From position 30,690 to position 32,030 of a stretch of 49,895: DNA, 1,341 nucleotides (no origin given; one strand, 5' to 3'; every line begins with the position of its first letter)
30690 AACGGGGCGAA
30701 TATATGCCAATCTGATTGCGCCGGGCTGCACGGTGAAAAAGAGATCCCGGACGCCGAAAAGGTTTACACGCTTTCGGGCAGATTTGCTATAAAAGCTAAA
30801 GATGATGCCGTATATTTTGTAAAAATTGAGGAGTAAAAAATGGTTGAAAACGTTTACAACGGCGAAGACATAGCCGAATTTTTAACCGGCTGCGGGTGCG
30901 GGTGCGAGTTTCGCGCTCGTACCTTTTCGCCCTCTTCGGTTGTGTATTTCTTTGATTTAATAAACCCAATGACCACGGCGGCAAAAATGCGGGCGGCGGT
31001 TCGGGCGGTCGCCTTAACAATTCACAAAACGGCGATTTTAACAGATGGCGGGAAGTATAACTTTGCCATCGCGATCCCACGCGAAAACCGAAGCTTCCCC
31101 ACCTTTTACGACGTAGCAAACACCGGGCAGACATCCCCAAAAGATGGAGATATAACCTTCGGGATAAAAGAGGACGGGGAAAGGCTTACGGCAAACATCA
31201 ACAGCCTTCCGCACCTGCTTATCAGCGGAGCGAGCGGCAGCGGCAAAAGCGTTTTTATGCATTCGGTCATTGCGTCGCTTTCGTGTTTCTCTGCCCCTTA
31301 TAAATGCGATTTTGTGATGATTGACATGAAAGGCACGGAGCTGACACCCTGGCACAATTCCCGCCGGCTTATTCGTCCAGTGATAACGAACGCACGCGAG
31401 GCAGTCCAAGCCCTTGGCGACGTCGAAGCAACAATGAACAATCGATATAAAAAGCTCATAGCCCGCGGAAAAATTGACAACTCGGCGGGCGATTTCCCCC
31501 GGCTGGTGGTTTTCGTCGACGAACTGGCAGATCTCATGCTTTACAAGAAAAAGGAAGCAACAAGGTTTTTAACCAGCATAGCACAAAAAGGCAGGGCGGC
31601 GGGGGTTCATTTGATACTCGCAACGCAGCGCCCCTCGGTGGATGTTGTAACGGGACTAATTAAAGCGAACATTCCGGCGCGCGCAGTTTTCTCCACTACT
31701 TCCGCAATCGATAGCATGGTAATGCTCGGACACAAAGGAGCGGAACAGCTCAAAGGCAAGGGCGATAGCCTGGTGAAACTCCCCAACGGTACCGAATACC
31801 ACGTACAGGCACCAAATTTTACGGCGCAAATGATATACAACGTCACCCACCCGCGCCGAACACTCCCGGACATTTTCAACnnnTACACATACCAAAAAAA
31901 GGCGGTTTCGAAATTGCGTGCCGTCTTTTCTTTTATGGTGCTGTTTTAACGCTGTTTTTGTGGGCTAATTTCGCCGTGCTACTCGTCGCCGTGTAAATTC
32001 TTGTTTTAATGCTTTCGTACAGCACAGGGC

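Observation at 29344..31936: GC-rich, oppositely oriented three-gene cassette ending in an FtsK/SpoIIIE-family ATPase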

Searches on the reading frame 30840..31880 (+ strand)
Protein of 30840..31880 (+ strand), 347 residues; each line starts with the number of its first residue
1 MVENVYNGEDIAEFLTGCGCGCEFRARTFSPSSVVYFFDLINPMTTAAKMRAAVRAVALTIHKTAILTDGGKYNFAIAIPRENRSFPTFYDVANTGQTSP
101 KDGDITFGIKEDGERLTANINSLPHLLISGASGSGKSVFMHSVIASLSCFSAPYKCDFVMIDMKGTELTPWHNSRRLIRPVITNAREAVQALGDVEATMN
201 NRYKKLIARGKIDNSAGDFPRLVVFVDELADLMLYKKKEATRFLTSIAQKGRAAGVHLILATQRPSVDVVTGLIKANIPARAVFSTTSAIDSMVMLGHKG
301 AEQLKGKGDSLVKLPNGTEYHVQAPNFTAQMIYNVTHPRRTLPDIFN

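Call 7: search_protein_families(library=pfam, proteins=[window:30840-31880:+], max_evalue=0.1)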
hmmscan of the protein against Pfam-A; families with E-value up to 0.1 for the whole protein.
window:30840-31880:+ (347 aa): 11 families
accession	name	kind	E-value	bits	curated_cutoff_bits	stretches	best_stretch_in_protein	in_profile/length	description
PF01580.24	FtsK_SpoIIIE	-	1.4e-35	123.2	24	2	96-214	9-130/221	FtsK/SpoIIIE family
PF20703.3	nSTAND1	-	1.8e-07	31.6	27.1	1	101-262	11-159/379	Novel STAND NTPase 1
PF00004.35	AAA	-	6.5e-05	23.8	21.2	1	126-266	1-112/131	ATPase family associated with various cellular activities (AAA)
PF13401.12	AAA_22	-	0.00062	20.5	27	1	125-264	7-124/130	AAA domain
PF12846.13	AAA_10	-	0.0025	17.3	27.5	0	124-172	22-65/362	AAA-like domain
PF13191.12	AAA_16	-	0.009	17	32.6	1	121-148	22-49/167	AAA ATPase domain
PF24883.2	NPHP3_N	-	0.013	16.1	24.8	1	124-164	23-61/164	Nephrocystin 3, N-terminal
PF01935.23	DUF87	-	0.013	16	23.2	1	119-165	17-62/220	Helicase HerA, central domain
PF01637.24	ATPase_2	-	0.013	15.8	33.2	1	126-239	23-127/225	ATPase domain predominantly from Archaea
PF13555.12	AAA_29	-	0.027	14.7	27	1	125-145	24-44/61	P-loop containing region of AAA domain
PF25199.1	nSTAND_NTPase5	-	0.054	13.8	34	0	123-147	41-65/145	Novel STAND NTPase 5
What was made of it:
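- On FtsK/SpoIIIE family (motor domain): 123.2 bits against a cut-off of 24 (call 7).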

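Call 8: search_protein_families(library=phrogs, proteins=[window:30840-31880:+], max_evalue=0.1)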
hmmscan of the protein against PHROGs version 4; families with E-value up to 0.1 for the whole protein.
window:30840-31880:+ (347 aa): 12 families
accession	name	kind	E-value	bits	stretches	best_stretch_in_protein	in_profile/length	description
phrog_1358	-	moron, auxiliary metabolic gene and host takeover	1.1e-62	213.1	1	79-337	563-824/1382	FtsK/SpoIIIE-like protein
phrog_3551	-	moron, auxiliary metabolic gene and host takeover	2.1e-41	142.8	1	107-315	420-633/758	FtsK/SpoIIIE-like protein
phrog_24831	-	unknown function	3.2e-13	50.2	1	104-292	270-452/700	-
phrog_2666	-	head and packaging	7.2e-10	39.1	1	119-286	317-484/555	terminase large subunit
phrog_17958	-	moron, auxiliary metabolic gene and host takeover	9.7e-09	35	1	125-299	332-516/682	FtsK/SpoIIIE-like protein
phrog_7035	-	unknown function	4.6e-08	32.9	2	101-165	185-251/969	-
phrog_31069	-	moron, auxiliary metabolic gene and host takeover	7.8e-07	28.9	1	90-330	270-528/742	FtsK/SpoIIIE-like protein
phrog_12531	-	moron, auxiliary metabolic gene and host takeover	2e-06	27.6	1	124-290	285-443/605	FtsK/SpoIIIE-like protein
phrog_17074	-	unknown function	7.2e-05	22.5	1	105-298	183-395/621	-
phrog_21086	-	unknown function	0.032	13.8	1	118-158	239-279/617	-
phrog_26824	-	unknown function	0.032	13.3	1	121-147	494-520/868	-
phrog_168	-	DNA, RNA and nucleotide metabolism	0.099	13.3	0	118-165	38-77/314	clamp loader of DNA polymerase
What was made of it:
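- On Phage FtsK/SpoIIIE-like proteins (PHROG 1358): E = 1.1e-62, residues 79-337 (call 8).
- Checked: Pfam PF01580 scores 123 bits (cut-off 24), and PHROG 1358 gives 1e-62 (calls 7, 8).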

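Call 10: search_dna_similar(query=window:30840-31880:+, collection=phages, mode=protein, max_rows=30)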
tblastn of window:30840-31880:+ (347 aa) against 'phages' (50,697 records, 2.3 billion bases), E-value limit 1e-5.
Records with a match: 371; places in all: 371; records where one place covers at least 80% of the query: 0.
Best place of each record, by identity: <60% 371.
By first word of the organism name: Bacillus 241; Mycobacterium 52; Bacteriophage 28; Listeria 10; Staphylococcus 8; Geobacillus 8; Ralstonia 5; Enterococcus 3; Streptomyces 3; Acinetobacter 2; and 9 more.
By host as written in the record: Mycobacterium smegmatis mc2 155 43; - 41; Bacillus subtilis 29; Bacillus cereus 25; Bacillus megaterium 12; Bacillus pumilus BL8 11; Listeria monocytogenes 9; Bacillus thuringiensis subsp. kurstaki 8; and 95 more.
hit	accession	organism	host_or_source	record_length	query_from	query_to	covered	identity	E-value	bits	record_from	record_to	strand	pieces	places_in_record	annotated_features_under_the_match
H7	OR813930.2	Mycobacterium phage WXIN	Mycolicibacterium septicum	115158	71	323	73%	43.7%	2e-51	189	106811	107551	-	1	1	DNA translocase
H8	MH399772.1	Mycobacterium phage Constella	Mycobacterium smegmatis mc2 155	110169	71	317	71%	44.2%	3e-53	194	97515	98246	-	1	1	191: FtsK-like DNA translocase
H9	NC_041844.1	Mycobacterium phage Optimus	Mycobacterium smegmatis mc2 155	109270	71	317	71%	44.0%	2e-52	192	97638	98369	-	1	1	193: FtsK/SpoIIIE-like protein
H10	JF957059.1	Mycobacterium phage Optimus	Mycobacterium smegmatis mc2 155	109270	71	317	71%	44.0%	2e-52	192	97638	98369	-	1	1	193: FtsK-like DNA translocase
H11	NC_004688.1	Mycobacterium phage Omega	Mycobacterium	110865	71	317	71%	43.8%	8e-53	193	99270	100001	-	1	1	FtsK/SpoIIIE-like protein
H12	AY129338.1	Mycobacterium phage Omega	Mycobacterium sp.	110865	71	317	71%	43.8%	8e-53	193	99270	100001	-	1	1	203: hypothetical protein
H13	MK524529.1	Mycobacterium phage Phoebus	Mycobacterium smegmatis mc2 155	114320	71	317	71%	43.8%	1e-52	192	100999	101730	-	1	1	199: FtsK-like DNA translocase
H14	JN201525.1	Mycobacterium phage Thibault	Mycobacterium smegmatis mc2 155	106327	71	317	71%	43.8%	1e-52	192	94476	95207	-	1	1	178: FtsK-like DNA translocase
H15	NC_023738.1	Mycobacterium phage Thibault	Mycobacterium smegmatis mc2 155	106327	71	317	71%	43.8%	1e-52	192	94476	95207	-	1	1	178: FtsK/SpoIIIE-like protein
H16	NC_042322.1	Mycobacterium phage LittleE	Mycobacterium smegmatis mc2 155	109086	71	317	71%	43.8%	2e-52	191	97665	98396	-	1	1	198: FtsK/SpoIIIE-like protein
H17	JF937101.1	Mycobacterium phage LittleE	Mycobacterium smegmatis mc2 155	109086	71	317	71%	43.8%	2e-52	191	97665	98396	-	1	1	198: FtsK-like DNA translocase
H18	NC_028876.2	Mycobacterium phage Ariel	Mycobacterium smegmatis mc2 155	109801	71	317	71%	43.4%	4e-52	191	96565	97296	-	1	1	205: FtsK/SpoIIIE-like protein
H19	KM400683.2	Mycobacterium phage Ariel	Mycobacterium smegmatis mc2 155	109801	71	317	71%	43.4%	4e-52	191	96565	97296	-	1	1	205: FtsK-like DNA translocase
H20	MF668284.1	Mycobacterium phage Squint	Mycobacterium smegmatis mc2 155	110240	71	317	71%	43.4%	4e-52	191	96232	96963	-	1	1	FtsK-like DNA translocase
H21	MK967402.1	Mycobacterium phage NihilNomen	Mycobacterium smegmatis mc2155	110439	71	317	71%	43.4%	4e-52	191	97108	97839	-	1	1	200: FtsK-like DNA translocase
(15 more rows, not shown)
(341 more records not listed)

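Call 26: search_solved_structures(query=window:30840-31880:+, show_alignments=2)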
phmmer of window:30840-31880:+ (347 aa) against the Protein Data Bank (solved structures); distinct sequences matched with E-value up to 0.001: 11.
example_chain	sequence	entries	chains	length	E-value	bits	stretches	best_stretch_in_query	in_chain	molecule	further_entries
2iuu_A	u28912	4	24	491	2.4e-49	171.5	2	218-322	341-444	DNA TRANSLOCASE FTSK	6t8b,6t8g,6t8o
2iut_A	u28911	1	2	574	4.1e-49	170.7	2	218-322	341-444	DNA TRANSLOCASE FTSK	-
2ius_A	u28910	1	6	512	4.1e-46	160.8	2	220-318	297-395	DNA TRANSLOCASE FTSK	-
4nh0_A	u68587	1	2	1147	1e-19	74.1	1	122-305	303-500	Cell divisionFtsK/SpoIIIE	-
9qks_G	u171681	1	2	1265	2.5e-15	59.7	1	123-321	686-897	ESX secretion system protein YukB,Green fluorescent protein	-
6o1w_A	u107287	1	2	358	1.8e-12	50.3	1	112-317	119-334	DNA translocase coupling protein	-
6o1x_A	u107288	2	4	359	1.8e-12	50.3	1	112-317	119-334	DNA translocase coupling protein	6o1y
6o1z_A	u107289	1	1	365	1.9e-12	50.2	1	112-317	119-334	DNA translocase coupling protein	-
7b9f_C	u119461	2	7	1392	7.5e-11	45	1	123-264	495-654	EccC5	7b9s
7np7_C1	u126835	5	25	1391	4.6e-10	42.4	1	123-264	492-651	ESX-5 secretion system protein EccC5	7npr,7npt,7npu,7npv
4n1a_A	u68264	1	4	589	3.4e-05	26.4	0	124-263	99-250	Cell divisionFtsK/SpoIIIE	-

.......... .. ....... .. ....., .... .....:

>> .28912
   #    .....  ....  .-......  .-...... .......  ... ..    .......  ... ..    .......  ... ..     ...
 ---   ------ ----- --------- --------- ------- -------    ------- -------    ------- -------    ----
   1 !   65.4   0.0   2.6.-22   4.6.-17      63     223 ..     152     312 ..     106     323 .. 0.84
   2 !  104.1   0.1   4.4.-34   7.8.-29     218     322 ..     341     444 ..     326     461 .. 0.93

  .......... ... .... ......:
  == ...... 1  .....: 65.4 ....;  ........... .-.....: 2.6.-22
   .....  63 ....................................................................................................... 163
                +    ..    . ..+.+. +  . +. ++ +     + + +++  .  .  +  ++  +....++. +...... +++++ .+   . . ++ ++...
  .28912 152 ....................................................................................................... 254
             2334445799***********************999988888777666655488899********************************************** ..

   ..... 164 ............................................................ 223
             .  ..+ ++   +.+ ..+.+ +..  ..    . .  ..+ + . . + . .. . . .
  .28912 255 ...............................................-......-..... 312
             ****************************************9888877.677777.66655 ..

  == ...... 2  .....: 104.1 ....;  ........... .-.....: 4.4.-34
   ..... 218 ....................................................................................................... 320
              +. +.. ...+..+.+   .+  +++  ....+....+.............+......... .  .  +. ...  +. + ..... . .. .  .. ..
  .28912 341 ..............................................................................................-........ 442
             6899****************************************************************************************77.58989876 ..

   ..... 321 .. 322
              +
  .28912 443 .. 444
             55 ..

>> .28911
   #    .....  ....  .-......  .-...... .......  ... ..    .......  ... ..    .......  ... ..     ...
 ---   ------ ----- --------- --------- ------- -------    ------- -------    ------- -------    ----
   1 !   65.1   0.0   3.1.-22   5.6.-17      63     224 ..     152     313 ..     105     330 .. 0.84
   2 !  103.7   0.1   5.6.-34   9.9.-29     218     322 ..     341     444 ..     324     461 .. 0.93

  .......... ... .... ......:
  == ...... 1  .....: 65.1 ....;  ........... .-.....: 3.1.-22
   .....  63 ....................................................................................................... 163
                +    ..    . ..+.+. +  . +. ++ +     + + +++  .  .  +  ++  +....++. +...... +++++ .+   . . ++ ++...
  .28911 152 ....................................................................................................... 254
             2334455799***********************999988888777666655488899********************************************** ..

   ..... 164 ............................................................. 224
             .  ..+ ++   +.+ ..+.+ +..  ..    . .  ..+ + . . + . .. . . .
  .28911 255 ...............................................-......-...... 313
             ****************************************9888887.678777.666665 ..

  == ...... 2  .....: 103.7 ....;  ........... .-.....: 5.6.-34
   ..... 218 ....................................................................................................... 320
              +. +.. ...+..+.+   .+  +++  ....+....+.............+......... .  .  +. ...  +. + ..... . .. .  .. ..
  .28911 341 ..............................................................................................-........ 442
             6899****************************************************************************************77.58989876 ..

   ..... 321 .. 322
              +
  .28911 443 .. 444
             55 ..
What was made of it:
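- Checked: The best solved-structure match is the P. aeruginosa FtsK motor at 2e-49 (call 26).
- Identity to P. aeruginosa FtsK is high across the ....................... block (call 26).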

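Call 27: search_protein_families(library=padloc, proteins=[window:30840-31880:+], max_evalue=0.1)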
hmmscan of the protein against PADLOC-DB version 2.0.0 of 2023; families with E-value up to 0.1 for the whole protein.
window:30840-31880:+ (347 aa): 16 families
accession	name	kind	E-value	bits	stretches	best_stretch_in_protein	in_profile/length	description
PDLC02806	SspH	-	4.8e-39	131.7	1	76-334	1477-1760/1766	SspH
PDLC02804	SspH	-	1.3e-33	113.7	1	34-330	1240-1552/1561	SspH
PDLC04140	mad8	-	8e-26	89.3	1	105-318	4-291/314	mads_8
PDLC04105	HerA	-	7.9e-06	22.7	2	115-165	156-205/576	-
PDLC04100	HerA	-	2.1e-05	21.4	1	101-165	138-202/580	-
PDLC01055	HerA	-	0.0001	19.2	0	222-266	417-465/532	Type III coevolved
PDLC02185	HerA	-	0.00011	19.1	1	97-165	134-203/585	-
PDLC04106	HerA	-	0.00051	16.7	0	243-266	540-563/667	-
PDLC02188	HerA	-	0.00057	16.8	1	215-266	423-477/578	-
PDLC02684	DndH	-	0.00063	15.3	1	125-148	1369-1392/1715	DndH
PDLC04102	HerA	-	0.00098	15.6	1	239-266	527-554/654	-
PDLC04103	HerA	-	0.0037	13.7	1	222-266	442-491/579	-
PDLC02685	DndH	-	0.024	10.3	0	195-264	1534-1600/1678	DndH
PDLC00517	JetC1|JetC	-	0.038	10.3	1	127-147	47-67/1119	DUF3584 domain; MukB-like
PDLC01515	Csx3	-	0.058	11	1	121-148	4-31/183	"CAS-I,CAS-III; associated"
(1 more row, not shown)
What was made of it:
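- PADLOC hits fall on the FtsK-like C-termini of SspH (5e-39) and on mad8 (8e-26) (call 27).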

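Call 28: search_protein_families(library=ncbifam, proteins=[window:30840-31880:+], max_evalue=0.1)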
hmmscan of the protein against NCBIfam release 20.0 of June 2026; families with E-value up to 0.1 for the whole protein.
window:30840-31880:+ (347 aa): 16 families
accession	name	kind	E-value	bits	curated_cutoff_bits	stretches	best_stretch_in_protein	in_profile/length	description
NF007615.0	PRK10263.1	equivalog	5.3e-48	163.6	1566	2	219-318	1139-1238/1355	DNA translocase FtsK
TIGR03924.1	T7SS_EccC_a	equivalog_domain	2.2e-23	82.9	509.15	1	105-318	426-660/673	type VII secretion protein EccCa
TIGR03928.1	T7_EssCb_Firm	equivalog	2.6e-23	81.7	778.4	1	108-317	451-674/1296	type VII secretion protein EssC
TIGR03925.1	T7SS_EccC_b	equivalog_domain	6.3e-13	47.9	346.55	2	87-202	323-438/564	type VII secretion protein EccCb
NF041214.1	plasmid_TraB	equivalog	2.7e-09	36.1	800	1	125-296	250-419/639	plasmid transfer protein TraB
NF041017.1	DNA_import_CedB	equivalog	4e-05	22.4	700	0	123-165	275-314/590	DNA import protein CedB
NF042943.1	HerA_antiphage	equivalog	9.4e-05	21.1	800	1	92-165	122-195/566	anti-phage-associated helicase HerA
TIGR03743.1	SXT_TraD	subfamily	0.00013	20.5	366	1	191-264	461-523/636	conjugative transfer system coupling protein TraD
NF040937.1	HerA_Thermprot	equivalog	0.0013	17.3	800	1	213-266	343-396/487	DNA double-strand break repair helicase HerA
TIGR00929.1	VirB4_CagE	subfamily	0.0015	16.8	643.1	1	122-162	436-473/792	VirB4 family type IV secretion/conjugal transfer ATPase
NF007806.0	PRK10513.1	equivalog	0.003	17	273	0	233-277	14-58/270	sugar-phosphatase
NF042944.1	HerA_antiphage_2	equivalog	0.011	14.5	850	0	235-266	446-477/576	anti-phage-associated helicase HerA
TIGR02746.1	TraC-F-type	equivalog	0.014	13.3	567.05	0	127-146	434-453/800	type IV secretion system protein TraC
NF009067.0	PRK12402.1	equivalog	0.02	13.9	317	1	119-162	32-73/340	replication factor C small subunit 2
NF045975.1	VirB4_plasma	equivalog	0.055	11.1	590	0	220-266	759-805/894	Mbov_0397 family ICE element conjugal transfer ATPase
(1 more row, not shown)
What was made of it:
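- Closest known: Streptomyces TraB with its clt repeats. Different: The NCBIfam TraB score is 36 bits against a cut-off of 800 (call 28).
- Closest known: Type VII secretion ATPases EssC/EccC and the conjugative coupling protein TcpA. Same: They share the FtsK/SpoIIIE-family P-loop domain (calls 26, 28).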

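Call 88: list_cluster_members(proteins=[P0033, P0240, window:30840-31880:+, window:29440-30081:+, window:30099-30833:+])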
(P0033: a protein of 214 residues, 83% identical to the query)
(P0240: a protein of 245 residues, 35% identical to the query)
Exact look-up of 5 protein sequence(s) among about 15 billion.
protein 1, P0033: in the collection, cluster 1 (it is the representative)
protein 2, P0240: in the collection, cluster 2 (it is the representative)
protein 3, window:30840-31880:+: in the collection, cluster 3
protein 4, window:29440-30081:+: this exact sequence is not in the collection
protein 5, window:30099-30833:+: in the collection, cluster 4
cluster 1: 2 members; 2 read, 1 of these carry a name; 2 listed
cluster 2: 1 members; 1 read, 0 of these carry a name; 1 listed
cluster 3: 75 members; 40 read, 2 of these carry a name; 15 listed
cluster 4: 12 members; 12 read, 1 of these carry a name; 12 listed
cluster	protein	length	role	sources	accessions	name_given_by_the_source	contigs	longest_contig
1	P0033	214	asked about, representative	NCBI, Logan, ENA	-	-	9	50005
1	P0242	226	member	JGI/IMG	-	hypothetical protein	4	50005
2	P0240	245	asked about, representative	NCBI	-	-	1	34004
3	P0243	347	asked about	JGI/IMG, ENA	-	S-DNA-T family DNA segregation ATPase FtsK/SpoIIIE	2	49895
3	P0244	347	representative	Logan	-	-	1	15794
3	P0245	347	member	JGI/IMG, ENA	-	S-DNA-T family DNA segregation ATPase FtsK/SpoIIIE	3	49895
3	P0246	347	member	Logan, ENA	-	-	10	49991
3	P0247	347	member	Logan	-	-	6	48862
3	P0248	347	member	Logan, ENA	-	-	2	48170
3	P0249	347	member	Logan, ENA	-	-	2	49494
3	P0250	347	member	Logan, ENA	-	-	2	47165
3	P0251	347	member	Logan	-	-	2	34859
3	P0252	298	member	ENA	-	-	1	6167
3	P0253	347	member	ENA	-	-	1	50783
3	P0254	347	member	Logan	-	-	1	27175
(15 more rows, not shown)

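Call 99: search_dna_similar(query=window:30840-31880:+, collection=plasmids, mode=protein, max_evalue=1e-20, max_rows=15)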
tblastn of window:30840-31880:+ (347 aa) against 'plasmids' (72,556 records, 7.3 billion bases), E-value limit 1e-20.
Records with a match: 508; places in all: 520; records where one place covers at least 80% of the query: 3.
Best place of each record, by identity: <60% 508.
By first word of the organism name: Ralstonia 136; Enterococcus 101; Sinorhizobium 82; Shinella 14; Bacillus 13; Escherichia 10; Ensifer 9; Paenibacillus 8; Rhizobium 8; Aminobacter 6; and 68 more.
By predicted mobility (MOB-suite, as given by PLSDB): non-mobilizable 298; mobilizable 187; conjugative 23.
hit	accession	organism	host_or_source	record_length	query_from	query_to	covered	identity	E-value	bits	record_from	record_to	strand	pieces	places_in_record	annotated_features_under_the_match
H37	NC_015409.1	Micromonospora maris AB-18-032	-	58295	71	340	78%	40.2%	2e-45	172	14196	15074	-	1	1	DNA translocase FtsK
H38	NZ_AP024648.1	Arthrobacter sp. StoSoilB13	-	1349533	71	337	77%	40.2%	8e-51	188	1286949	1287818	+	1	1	record has no annotation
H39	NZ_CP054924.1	Verrucosispora sp. NA02020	Single cell,marine sediment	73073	71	335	76%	38.6%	1e-42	165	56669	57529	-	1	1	DNA translocase FtsK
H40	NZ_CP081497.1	Streptomyces sp. BHT-5-2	whole organism,plant soil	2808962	71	323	73%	40.4%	6e-48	180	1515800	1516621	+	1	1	none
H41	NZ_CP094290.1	Georgenia sp. TF02-10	microbe culture isolated from granite ...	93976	71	335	76%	38.4%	6e-48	180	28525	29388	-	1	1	DNA translocase FtsK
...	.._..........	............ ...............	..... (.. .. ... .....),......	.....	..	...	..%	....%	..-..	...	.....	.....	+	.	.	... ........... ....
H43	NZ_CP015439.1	Anoxybacillus amylolyticus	Microbial isolate,soil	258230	71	346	80%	36.7%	5e-46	174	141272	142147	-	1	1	DNA translocase FtsK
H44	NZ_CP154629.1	Acetoanaerobium noterae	cell culture,Sludge of a digestion ...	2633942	71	311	69%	41.6%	2e-50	187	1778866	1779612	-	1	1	none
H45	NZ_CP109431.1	Streptosporangium sp. NBC_01495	-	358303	71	317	71%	40.5%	3e-49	184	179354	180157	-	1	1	DNA translocase FtsK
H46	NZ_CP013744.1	Streptomyces sp. CdTB01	soil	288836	71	317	71%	40.5%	3e-48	181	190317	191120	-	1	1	DNA translocase FtsK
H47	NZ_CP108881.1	Micromonospora sp. NBC_00821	-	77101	71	323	73%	39.5%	8e-49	182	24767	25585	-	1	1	DNA translocase FtsK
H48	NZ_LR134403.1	Listeria monocytogenes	Homo sapiens,Vein blood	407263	71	318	71%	40.1%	1e-49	185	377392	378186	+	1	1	DNA translocase FtsK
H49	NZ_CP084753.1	Roseateles sp. XES5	Xenopus laevis,bacterial culture,swab ...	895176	71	336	77%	37.3%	2e-46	176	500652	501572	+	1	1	DNA translocase FtsK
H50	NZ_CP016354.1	Prauserella marina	pure culture,ocean sediment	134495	71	318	71%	40.0%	2e-46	176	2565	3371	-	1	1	DNA translocase FtsK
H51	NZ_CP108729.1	Streptomyces sp. NBC_00989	-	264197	71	317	71%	40.1%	8e-49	182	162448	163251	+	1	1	DNA translocase FtsK 4TM domain-containing protein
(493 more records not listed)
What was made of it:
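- Closest known: Cellular FtsK/SpoIIIE DNA translocases. Same: The match is E = 2e-49, with about 40% identity over residues 71-340 (calls 26, 99).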
